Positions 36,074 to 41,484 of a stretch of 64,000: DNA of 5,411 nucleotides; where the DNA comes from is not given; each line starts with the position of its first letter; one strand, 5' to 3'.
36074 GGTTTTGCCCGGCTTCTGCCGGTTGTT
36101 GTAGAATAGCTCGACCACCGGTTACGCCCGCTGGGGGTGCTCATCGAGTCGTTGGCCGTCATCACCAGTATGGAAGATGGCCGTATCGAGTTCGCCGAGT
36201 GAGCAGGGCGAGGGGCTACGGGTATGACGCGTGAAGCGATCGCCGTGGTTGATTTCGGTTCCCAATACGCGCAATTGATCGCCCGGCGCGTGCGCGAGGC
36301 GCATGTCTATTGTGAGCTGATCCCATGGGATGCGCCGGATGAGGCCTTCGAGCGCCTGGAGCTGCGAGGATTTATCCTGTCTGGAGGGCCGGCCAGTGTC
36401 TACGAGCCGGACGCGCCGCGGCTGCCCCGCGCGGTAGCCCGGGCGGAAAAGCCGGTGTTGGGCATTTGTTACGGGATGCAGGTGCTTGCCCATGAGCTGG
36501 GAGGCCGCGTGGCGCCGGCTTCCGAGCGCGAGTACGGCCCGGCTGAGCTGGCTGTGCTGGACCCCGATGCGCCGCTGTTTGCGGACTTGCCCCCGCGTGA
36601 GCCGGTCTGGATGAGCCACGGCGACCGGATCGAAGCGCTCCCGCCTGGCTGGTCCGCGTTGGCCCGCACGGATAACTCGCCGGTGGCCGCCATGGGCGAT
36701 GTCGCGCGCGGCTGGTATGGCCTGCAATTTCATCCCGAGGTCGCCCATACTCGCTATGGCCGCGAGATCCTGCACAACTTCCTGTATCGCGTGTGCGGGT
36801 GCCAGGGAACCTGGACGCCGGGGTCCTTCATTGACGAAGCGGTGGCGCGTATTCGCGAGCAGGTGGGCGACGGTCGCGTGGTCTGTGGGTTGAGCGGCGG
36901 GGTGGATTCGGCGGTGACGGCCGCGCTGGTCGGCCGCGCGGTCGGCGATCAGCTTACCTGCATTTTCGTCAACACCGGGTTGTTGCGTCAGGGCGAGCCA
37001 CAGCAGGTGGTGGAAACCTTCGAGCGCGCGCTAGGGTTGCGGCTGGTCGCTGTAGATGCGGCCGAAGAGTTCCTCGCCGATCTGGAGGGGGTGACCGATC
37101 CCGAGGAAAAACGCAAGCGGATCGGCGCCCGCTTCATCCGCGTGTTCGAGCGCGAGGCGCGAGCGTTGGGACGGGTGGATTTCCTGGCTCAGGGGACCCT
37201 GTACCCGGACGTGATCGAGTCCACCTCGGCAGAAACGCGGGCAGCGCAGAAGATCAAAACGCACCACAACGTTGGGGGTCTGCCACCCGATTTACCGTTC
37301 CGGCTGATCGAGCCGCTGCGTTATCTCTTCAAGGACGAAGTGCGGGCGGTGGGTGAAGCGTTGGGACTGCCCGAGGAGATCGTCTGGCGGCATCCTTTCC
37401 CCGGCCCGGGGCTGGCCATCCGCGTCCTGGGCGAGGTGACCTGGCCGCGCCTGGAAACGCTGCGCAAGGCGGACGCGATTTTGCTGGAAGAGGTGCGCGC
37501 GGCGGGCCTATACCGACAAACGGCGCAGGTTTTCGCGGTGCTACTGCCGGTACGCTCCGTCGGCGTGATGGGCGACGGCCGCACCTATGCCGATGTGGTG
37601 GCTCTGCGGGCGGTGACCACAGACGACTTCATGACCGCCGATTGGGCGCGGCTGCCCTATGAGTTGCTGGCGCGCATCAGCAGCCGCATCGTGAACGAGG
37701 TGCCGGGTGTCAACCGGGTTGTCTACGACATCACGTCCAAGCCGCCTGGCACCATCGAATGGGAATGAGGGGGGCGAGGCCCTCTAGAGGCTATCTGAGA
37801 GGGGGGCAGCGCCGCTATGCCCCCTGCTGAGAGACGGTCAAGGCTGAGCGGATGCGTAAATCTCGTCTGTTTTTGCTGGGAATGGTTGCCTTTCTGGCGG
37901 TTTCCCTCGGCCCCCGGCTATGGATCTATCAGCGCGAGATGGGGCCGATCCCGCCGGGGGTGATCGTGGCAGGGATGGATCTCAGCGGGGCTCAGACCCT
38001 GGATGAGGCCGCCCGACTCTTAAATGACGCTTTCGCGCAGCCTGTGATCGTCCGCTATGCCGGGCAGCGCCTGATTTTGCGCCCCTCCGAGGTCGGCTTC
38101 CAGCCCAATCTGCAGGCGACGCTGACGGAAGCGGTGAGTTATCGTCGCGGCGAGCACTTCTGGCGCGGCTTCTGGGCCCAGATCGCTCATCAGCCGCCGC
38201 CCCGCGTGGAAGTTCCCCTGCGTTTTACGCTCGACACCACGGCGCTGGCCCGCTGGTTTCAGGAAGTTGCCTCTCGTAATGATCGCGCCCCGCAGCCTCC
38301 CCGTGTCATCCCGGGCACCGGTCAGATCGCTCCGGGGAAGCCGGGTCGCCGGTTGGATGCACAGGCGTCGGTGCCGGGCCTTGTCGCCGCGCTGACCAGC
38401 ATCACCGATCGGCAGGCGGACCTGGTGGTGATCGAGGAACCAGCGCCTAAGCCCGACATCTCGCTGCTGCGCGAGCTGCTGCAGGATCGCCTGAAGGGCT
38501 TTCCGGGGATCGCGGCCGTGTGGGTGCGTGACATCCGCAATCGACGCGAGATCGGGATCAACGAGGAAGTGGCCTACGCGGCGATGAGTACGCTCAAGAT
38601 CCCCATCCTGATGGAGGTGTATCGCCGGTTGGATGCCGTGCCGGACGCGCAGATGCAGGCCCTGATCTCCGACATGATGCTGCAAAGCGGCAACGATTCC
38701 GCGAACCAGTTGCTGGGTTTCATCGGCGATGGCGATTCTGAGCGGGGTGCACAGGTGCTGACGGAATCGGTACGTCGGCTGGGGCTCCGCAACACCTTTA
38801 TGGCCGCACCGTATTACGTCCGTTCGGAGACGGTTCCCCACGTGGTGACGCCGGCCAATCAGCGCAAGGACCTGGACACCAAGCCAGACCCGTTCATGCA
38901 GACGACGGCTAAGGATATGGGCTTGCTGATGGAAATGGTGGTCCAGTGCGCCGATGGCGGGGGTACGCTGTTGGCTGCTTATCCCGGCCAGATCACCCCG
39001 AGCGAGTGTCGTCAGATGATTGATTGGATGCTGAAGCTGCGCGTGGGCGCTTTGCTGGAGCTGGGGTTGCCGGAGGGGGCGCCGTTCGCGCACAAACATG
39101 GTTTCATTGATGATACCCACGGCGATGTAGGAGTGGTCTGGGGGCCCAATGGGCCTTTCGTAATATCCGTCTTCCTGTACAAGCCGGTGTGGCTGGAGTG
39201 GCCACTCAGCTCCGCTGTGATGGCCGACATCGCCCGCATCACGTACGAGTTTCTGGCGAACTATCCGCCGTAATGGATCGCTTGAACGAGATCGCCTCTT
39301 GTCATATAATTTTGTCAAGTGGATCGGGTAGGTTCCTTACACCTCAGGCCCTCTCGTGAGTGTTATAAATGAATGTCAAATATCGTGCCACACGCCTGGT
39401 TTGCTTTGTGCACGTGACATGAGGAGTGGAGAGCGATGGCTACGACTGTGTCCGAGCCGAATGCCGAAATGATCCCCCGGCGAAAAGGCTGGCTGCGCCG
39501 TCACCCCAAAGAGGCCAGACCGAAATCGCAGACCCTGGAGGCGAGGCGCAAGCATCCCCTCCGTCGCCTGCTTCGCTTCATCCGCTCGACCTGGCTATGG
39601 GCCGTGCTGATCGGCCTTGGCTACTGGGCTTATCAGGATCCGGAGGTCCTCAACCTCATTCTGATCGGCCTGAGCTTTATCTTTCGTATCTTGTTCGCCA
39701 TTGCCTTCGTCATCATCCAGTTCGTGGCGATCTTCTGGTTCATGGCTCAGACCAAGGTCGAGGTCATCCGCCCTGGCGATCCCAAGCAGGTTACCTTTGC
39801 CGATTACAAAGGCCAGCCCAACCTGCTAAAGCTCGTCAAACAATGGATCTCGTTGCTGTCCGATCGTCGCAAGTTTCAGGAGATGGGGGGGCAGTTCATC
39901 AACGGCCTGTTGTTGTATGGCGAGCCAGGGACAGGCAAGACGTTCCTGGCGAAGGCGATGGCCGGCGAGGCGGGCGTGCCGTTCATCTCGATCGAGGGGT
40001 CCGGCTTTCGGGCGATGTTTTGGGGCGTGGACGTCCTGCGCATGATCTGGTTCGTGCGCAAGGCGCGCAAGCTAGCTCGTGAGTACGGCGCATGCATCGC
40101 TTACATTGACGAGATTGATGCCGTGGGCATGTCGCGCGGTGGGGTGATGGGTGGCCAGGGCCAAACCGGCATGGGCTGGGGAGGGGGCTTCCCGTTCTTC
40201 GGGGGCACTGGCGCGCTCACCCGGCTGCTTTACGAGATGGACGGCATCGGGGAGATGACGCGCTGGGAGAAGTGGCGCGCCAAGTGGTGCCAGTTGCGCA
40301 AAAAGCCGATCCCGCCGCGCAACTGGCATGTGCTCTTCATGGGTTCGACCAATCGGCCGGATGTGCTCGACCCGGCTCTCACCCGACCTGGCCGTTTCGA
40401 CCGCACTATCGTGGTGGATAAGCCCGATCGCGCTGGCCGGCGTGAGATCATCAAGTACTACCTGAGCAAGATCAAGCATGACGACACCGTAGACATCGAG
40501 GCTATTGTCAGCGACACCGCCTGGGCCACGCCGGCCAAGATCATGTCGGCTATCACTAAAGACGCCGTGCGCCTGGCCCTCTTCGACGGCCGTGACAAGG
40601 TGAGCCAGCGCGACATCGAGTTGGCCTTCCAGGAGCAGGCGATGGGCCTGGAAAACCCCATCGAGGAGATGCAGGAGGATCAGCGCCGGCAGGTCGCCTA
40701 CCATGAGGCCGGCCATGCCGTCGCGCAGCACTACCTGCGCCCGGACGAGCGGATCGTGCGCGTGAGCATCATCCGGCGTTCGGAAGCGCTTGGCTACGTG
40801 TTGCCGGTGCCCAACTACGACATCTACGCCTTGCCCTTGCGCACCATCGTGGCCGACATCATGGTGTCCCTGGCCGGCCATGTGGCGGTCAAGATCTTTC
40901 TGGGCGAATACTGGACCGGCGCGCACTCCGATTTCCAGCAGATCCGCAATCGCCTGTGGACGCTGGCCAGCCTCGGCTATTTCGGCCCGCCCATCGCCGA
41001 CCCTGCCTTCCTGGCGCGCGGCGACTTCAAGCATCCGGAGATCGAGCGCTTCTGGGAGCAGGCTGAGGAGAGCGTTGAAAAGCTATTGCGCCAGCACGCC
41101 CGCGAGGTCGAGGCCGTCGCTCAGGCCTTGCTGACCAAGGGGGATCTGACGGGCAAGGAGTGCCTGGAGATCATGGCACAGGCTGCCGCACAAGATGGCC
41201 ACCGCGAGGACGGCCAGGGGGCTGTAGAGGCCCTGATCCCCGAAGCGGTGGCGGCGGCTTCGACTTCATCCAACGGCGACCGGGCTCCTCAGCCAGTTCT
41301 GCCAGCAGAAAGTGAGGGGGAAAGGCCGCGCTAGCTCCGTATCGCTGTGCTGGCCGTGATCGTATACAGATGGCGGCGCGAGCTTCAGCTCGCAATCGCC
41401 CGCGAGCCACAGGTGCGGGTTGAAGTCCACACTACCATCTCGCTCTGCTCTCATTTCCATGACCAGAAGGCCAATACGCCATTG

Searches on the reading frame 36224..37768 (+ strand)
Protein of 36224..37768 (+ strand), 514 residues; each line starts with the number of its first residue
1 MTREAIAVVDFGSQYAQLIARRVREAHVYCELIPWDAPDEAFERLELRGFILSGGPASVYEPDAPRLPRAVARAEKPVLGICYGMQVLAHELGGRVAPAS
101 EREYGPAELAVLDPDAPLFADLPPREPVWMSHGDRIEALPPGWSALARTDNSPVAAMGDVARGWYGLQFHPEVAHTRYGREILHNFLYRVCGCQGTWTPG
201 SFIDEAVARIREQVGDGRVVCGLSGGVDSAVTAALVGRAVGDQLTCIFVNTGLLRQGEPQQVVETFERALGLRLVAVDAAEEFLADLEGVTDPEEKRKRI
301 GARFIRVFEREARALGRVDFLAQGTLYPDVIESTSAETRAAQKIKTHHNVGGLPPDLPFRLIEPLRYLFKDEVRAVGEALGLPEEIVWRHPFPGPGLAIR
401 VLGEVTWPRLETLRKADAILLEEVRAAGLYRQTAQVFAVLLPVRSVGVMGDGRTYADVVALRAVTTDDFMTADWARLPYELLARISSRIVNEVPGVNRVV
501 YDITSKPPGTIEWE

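Call 87: search_protein_families(library=pfam, proteins=[window:36224-37768:+], max_evalue=0.00001)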
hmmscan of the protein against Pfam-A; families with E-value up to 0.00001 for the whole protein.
window:36224-37768:+ (514 aa): 4 families
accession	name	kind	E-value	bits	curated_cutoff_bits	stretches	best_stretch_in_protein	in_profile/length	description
PF00958.27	GMP_synt_C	-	2e-45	153.2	27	1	422-513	1-92/92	GMP synthase C terminal domain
PF00117.34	GATase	-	6.3e-42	143.8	22.8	1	8-189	2-189/190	Glutamine amidotransferase class-I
PF02540.23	NAD_synthase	-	3e-08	33.5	21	0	214-246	16-49/242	NAD synthase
PF07722.19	Peptidase_C26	-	2.1e-07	31.4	20.5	1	67-172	97-219/219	Peptidase C26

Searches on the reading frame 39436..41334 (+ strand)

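Call 87: search_protein_families(library=pfam, proteins=[window:39436-41334:+], max_evalue=0.00001)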
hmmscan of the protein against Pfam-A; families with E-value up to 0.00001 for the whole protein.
window:39436-41334:+ (632 aa): 2 families
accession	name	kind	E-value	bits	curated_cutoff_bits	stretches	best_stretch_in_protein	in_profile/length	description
PF01434.24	Peptidase_M41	-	1.6e-25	90.6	29.9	1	412-503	3-94/191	Peptidase family M41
PF00004.35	AAA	-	7e-25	88.4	21.2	1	158-328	1-130/131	ATPase family associated with various cellular activities (AAA)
